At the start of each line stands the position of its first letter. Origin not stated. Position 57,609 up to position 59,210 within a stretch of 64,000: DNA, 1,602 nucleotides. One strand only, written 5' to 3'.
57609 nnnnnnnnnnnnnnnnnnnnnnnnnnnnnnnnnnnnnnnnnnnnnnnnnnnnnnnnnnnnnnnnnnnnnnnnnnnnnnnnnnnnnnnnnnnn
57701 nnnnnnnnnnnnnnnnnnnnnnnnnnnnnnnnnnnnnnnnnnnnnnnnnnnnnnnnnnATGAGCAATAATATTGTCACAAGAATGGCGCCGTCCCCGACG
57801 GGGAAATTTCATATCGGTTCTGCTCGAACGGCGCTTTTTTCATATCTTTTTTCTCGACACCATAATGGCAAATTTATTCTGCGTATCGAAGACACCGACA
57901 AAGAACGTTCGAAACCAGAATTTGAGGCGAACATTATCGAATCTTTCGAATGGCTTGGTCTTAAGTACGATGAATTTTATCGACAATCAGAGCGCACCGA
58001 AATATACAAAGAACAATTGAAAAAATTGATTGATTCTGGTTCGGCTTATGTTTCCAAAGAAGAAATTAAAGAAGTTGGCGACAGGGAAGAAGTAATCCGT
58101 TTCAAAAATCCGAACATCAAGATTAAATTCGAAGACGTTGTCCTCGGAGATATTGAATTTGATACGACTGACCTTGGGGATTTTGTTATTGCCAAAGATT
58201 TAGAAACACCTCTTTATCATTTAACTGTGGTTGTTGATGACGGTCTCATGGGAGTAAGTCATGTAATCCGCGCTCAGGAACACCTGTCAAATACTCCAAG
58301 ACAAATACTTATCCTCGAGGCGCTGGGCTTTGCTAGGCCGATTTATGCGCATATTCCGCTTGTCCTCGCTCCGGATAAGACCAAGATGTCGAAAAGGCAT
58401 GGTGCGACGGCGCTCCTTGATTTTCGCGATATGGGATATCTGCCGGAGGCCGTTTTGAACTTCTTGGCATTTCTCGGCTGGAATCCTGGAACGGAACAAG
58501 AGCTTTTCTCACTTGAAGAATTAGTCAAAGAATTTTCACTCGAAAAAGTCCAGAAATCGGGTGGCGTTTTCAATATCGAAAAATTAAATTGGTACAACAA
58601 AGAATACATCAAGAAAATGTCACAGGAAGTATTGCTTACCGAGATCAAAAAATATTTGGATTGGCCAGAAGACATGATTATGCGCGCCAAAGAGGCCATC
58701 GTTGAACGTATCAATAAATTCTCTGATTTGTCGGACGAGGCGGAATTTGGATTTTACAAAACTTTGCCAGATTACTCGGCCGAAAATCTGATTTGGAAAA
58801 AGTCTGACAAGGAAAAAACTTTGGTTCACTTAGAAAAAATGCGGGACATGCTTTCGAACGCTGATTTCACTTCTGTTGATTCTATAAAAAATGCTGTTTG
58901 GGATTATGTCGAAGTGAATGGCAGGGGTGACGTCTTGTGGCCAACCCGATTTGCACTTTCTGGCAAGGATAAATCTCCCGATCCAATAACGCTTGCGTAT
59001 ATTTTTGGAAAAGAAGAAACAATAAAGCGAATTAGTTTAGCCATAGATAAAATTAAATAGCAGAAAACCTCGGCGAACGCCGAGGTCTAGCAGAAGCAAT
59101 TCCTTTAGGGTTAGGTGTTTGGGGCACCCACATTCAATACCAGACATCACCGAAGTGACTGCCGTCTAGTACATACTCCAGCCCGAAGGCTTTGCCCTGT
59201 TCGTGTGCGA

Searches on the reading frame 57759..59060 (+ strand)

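Call 69: search_protein_families(library=pfam, proteins=[window:57759-59060:+], max_evalue=0.00001)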
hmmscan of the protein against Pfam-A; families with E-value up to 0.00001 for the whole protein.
window:57759-59060:+ (433 aa): 2 families
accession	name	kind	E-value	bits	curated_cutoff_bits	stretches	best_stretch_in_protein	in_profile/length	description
PF00749.27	tRNA-synt_1c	-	2.4e-86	289.9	23.4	2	104-278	135-314/314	tRNA synthetases class I (E and Q), catalytic domain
PF19269.4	Anticodon_2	-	1.6e-20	74.4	23.6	1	297-429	7-141/141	Anticodon binding domain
